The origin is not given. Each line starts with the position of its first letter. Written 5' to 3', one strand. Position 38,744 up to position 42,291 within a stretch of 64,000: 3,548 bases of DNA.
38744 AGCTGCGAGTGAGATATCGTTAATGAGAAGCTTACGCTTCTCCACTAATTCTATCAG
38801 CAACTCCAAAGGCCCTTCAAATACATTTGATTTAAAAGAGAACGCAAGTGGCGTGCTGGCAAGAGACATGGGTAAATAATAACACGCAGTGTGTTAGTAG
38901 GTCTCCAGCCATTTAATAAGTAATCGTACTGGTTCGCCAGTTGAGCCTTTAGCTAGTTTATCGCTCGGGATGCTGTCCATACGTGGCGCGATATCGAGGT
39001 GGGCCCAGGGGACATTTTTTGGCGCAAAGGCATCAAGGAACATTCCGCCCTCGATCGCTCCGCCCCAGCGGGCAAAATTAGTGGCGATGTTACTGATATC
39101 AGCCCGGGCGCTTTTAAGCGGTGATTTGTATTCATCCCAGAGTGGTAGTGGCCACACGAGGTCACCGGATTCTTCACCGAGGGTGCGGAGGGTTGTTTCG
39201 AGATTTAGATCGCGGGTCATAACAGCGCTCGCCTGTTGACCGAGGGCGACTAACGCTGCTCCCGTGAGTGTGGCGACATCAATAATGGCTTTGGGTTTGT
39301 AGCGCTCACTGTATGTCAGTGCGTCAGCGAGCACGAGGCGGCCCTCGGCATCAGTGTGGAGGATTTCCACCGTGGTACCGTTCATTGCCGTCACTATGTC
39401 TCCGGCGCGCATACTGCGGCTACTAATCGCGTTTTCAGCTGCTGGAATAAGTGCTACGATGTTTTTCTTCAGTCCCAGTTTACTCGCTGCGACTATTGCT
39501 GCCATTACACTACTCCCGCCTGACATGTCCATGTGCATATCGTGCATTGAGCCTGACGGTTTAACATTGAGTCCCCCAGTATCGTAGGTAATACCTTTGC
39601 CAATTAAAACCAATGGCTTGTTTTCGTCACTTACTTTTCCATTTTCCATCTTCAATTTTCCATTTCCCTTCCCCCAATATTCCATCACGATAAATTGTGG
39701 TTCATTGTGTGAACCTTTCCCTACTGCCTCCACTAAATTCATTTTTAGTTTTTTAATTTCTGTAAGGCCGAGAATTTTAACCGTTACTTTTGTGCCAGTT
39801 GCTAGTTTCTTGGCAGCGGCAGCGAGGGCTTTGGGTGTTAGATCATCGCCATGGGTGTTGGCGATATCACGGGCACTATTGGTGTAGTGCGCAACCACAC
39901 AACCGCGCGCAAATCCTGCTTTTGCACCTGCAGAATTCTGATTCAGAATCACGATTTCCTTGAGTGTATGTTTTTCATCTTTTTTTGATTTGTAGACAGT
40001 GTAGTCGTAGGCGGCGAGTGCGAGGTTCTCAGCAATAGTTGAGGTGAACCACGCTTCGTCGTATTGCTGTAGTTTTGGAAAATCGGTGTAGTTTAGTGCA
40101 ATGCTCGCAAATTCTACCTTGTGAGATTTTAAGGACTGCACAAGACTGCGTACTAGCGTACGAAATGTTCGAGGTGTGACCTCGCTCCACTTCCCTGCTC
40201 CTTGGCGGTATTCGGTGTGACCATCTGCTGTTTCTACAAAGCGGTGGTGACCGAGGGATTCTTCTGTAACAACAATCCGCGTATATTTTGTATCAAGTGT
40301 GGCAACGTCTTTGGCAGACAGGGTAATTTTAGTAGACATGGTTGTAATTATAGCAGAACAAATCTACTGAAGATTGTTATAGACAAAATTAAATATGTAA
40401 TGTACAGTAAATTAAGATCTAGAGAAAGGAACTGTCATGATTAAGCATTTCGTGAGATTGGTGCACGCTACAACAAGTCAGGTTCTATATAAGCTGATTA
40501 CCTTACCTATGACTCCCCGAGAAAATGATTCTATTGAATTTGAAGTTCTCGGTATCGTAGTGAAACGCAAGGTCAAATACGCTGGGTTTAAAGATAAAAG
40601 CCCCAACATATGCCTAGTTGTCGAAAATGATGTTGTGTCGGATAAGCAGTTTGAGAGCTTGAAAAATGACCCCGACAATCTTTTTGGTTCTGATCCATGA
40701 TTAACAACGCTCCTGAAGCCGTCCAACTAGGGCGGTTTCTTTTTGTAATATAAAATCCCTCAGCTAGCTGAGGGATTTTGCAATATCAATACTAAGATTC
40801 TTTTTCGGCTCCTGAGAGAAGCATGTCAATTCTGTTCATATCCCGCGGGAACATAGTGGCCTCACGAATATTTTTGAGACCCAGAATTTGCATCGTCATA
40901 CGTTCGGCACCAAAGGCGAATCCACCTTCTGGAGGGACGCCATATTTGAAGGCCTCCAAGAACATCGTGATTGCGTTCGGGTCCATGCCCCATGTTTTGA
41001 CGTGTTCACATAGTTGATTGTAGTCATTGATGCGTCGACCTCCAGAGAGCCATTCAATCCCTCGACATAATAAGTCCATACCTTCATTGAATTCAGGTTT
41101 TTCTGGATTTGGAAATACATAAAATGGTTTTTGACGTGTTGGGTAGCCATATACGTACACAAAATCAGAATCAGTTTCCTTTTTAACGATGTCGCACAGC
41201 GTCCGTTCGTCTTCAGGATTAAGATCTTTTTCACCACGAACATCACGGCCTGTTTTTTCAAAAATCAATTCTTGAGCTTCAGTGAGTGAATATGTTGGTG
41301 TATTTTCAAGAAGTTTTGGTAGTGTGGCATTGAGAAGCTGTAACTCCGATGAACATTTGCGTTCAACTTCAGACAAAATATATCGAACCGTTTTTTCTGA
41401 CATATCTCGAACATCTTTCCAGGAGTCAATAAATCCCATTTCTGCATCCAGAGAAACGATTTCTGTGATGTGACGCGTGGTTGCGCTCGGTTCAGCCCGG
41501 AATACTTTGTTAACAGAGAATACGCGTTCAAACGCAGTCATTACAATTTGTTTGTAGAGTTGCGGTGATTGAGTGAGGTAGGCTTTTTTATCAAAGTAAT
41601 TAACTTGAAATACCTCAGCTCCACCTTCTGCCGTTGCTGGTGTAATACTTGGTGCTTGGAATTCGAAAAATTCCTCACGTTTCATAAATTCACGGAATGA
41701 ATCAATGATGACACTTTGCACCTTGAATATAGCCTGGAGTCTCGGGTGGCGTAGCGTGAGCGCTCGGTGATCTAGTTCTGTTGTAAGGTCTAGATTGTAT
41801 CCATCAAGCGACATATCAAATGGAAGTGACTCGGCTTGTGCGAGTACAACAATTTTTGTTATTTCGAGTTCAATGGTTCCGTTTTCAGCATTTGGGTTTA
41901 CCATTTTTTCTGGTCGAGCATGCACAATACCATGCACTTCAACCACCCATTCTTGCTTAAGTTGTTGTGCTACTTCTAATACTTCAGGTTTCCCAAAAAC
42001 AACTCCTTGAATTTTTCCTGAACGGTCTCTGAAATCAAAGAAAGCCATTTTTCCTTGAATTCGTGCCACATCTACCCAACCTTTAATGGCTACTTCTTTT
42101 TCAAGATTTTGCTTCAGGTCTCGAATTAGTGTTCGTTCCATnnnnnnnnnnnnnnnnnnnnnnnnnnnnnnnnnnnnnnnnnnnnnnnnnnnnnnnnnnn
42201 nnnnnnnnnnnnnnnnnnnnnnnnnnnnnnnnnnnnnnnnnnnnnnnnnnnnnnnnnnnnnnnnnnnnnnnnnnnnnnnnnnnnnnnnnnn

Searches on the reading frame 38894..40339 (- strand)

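Call 8: search_protein_families(library=ncbifam, proteins=[window:38894-40339:-])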
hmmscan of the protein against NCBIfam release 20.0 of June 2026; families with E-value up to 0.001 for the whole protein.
window:38894-40339:- (481 aa): 13 families
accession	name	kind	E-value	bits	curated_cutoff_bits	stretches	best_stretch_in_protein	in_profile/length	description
NF002074.0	PRK00913.1-4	equivalog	2.9e-122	409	415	1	47-478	77-490/496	leucyl aminopeptidase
NF002073.0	PRK00913.1-2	equivalog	8.3e-116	387.8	432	1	42-480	81-500/505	leucyl aminopeptidase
NF002083.0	PRK00913.3-5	equivalog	5.7e-111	371.9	468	1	46-479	70-488/492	leucyl aminopeptidase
NF002077.0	PRK00913.2-4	equivalog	2.8e-94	316.9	471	1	95-476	120-493/501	leucyl aminopeptidase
NF002072.0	PRK00913.1-1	equivalog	1.3e-91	307.7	826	1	47-478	77-492/502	leucyl aminopeptidase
NF002082.0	PRK00913.3-4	equivalog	5.9e-90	302.5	552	1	70-479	93-501/504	leucyl aminopeptidase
NF002075.0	PRK00913.2-2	equivalog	2.2e-89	300.6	468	1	48-479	83-497/502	leucyl aminopeptidase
NF002076.0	PRK00913.2-3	equivalog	1.7e-87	294.6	491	1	47-479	78-491/494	leucyl aminopeptidase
NF002081.0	PRK00913.3-3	equivalog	3.8e-86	289.8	485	1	64-479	76-479/485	leucyl aminopeptidase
NF002078.0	PRK00913.2-5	equivalog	6.4e-76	255.9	622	1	47-480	76-496/500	leucyl aminopeptidase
NF003450.0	PRK05015.1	equivalog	8.9e-71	238.8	437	1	152-479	106-426/429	aminopeptidase PepB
NF002080.0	PRK00913.3-2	equivalog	1.4e-69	235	475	1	51-453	40-422/447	leucyl aminopeptidase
NF002079.0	PRK00913.3-1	equivalog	9.4e-54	182.9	1013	1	105-452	115-462/496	leucyl aminopeptidase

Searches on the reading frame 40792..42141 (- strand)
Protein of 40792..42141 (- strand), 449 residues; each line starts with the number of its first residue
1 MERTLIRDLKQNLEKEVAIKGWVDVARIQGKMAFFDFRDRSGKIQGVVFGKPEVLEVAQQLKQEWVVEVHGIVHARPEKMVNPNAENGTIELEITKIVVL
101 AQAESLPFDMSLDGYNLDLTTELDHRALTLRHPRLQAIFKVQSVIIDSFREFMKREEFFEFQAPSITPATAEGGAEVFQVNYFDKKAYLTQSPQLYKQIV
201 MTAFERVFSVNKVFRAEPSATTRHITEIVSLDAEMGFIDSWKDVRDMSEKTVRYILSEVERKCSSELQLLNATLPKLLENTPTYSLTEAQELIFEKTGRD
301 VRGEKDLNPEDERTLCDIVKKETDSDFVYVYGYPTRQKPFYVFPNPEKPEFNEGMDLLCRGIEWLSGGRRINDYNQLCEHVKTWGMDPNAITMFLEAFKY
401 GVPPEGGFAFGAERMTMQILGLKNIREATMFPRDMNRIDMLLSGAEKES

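Call 8: search_protein_families(library=ncbifam, proteins=[window:40792-42141:-])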
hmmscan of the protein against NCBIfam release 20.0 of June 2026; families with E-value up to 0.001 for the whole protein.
window:40792-42141:- (449 aa): 17 families
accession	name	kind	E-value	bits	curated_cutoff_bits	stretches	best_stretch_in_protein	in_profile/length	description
NF003483.0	PRK05159.1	equivalog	2.2e-138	461.8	353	1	1-438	3-436/438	aspartate--tRNA(Asn) ligase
TIGR00458.1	aspS_nondisc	equivalog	6.4e-113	377.9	368.4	1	8-438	5-426/428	aspartate--tRNA(Asn) ligase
NF003037.0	PRK03932.1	equivalog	3.9e-80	270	414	1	4-439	4-450/451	asparagine--tRNA ligase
TIGR00457.1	asnS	equivalog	4.1e-77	259.9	342.6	1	4-439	6-454/455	asparagine--tRNA ligase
NF001750.0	PRK00476.1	equivalog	8.8e-71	238.9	443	2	10-262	14-269/590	aspartate--tRNA ligase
TIGR00459.1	aspS_bact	equivalog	2.3e-62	211.2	373.85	2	3-261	4-262/586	aspartate--tRNA ligase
NF009460.0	PRK12820.1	equivalog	1.3e-41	142.5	1379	2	12-240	33-276/723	bifunctional aspartyl-tRNA synthetase/aspartyl/glutamyl-tRNA amidotransferase subunit C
NF005052.0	PRK06462.1-1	equivalog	5.3e-41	140.8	368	1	129-433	39-345/353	asparagine synthetase A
NF001756.1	PRK00484.1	subfamily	3.9e-33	114.9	468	1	10-433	47-484/488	lysine--tRNA ligase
TIGR00499.1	lysS_bact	equivalog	5.5e-31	107.7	427.6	1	11-433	50-491/496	lysine--tRNA ligase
NF005054.0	PRK06462.1-4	equivalog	1.2e-26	93.5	309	1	122-433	8-310/318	asparagine synthetase A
NF009101.0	PRK12445.1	subfamily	1.1e-21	77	1026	1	11-259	62-305/505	lysine--tRNA ligase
NF002821.0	PRK02983.1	equivalog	3.5e-21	75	742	2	7-253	652-893/1102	bifunctional lysylphosphatidylglycerol synthetase/lysine--tRNA ligase LysX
TIGR00462.1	genX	equivalog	1.2e-12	47.9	286.9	1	143-431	5-304/304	EF-P lysine aminoacylase EpmA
NF006828.0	PRK09350.1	equivalog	2.6e-11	43.4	264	1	139-434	16-323/325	elongation factor P--(R)-beta-lysine ligase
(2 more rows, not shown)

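Call 10: find_related_loci(query=window:40792-42141:-, collection=genome_contigs, flank=4000)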
Query window:40792-42141:- (449 aa) in genome_contigs; peptide patterns used: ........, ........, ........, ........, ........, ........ (x = any residue, [..] = any of these).
334 stretches matched a pattern; 319 encode a relative of the query (tblastn E <= 1e-3); the best 80 are kept; 80 distinct loci.
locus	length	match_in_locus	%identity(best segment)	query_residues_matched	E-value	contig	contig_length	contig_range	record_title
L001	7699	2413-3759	94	1-449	0e+0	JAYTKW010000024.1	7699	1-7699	MAG: Candidatus Kaiserbacteria bacterium isolate GFS_3221 GFS_3221_23, whole genome shotgun sequence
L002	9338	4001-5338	84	1-446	0e+0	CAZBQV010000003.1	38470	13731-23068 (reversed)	MAG TPA_asm: uncultured Candidatus Saccharibacteria bacterium isolate SRP329715_co1_21 genome assembly, contig: NODE_140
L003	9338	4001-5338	84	1-446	0e+0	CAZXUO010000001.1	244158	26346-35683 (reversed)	MAG TPA_asm: uncultured Candidatus Saccharibacteria bacterium isolate SRP286056_co1_476 genome assembly, contig: NODE_16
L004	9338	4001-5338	83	1-446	0e+0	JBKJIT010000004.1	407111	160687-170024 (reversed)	MAG: Candidatus Paceibacteria bacterium isolate ant_bin.173 S1Ck117_3081329_flag_0_multi_13.9997_len_407111, whole genom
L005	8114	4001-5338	81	1-446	0e+0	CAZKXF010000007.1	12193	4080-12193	MAG TPA_asm: uncultured Candidatus Saccharibacteria bacterium isolate SRP329715_co1_125 genome assembly, contig: NODE_79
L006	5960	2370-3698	81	1-443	0e+0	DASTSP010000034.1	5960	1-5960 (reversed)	MAG TPA_asm: Candidatus Paceibacterota bacterium isolate SMAG_U2283 k141_967557, whole genome shotgun sequence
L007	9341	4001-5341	77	1-447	0e+0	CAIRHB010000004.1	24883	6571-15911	Candidatus Adlerbacteria bacterium isolate I3b_bin-425 genome assembly, contig: bin-425:04/44, whole genome shotgun sequ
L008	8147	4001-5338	77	1-446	0e+0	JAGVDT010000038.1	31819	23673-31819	MAG: Candidatus Paceibacterota bacterium isolate WC_15 c_000000015317, whole genome shotgun sequence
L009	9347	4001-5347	77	1-449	0e+0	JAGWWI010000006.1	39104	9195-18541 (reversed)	MAG: Patescibacteria group bacterium isolate REEB44 contig-150_1179, whole genome shotgun sequence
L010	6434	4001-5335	76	1-445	0e+0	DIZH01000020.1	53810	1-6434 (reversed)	MAG TPA_asm: Patescibacteria group bacterium UBA6033 UBA6033_contig_1999, whole genome shotgun sequence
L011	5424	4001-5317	77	1-439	0e+0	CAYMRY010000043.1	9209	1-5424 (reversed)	MAG TPA_asm: uncultured Candidatus Saccharibacteria bacterium isolate SRP150892_co2_47 genome assembly, contig: NODE_115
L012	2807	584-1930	75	1-449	0e+0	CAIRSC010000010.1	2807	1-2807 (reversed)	uncultured bacterium isolate Umea1_bin-3528 genome assembly, contig: bin-3528:010/113, whole genome shotgun sequence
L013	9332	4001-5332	76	3-446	0e+0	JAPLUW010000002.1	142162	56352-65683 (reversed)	MAG: Candidatus Adlerbacteria bacterium isolate LacPavin_0818_WC45_MAG_49_12 LacPavin_0818_WC45_scaffold_541549, whole g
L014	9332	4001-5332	74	3-446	0e+0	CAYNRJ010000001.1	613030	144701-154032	MAG TPA_asm: uncultured Candidatus Saccharibacteria bacterium isolate SRP292972_co1_88 genome assembly, contig: NODE_15_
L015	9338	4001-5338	74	1-446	0e+0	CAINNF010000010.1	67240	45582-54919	Candidatus Adlerbacteria bacterium isolate C24_bin-0997 genome assembly, contig: bin-0997:10/25, whole genome shotgun se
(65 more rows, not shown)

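Call 24: find_related_loci(query=window:40792-42141:-, collection=metagenome_contigs, flank=2500)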
Query window:40792-42141:- (449 aa) in metagenome_contigs; peptide patterns used: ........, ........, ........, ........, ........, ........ (x = any residue, [..] = any of these).
533 stretches matched a pattern; 474 encode a relative of the query (tblastn E <= 1e-3); the best 80 are kept; 80 distinct loci.
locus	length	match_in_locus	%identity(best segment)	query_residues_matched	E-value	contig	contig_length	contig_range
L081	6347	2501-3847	97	1-449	0e+0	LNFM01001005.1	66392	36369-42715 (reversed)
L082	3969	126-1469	89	1-448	0e+0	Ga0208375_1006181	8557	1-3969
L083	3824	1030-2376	88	1-449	0e+0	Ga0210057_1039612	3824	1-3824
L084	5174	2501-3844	88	1-448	0e+0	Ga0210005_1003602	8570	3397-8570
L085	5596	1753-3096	91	1-448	0e+0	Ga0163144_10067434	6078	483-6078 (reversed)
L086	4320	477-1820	86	1-448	0e+0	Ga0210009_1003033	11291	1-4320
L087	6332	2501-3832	86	1-444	0e+0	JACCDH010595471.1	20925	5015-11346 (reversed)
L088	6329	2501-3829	81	1-443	0e+0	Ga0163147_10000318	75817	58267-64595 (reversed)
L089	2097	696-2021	77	1-442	0e+0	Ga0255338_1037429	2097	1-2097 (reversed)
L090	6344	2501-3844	76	1-448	0e+0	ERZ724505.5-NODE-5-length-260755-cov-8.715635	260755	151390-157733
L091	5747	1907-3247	76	1-447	0e+0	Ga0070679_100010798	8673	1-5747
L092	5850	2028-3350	76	3-443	0e+0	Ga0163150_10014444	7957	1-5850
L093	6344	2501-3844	75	2-449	0e+0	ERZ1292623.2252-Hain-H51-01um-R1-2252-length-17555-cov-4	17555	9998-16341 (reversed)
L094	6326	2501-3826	73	3-443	0e+0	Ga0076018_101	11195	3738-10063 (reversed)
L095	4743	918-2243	73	1-448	0e+0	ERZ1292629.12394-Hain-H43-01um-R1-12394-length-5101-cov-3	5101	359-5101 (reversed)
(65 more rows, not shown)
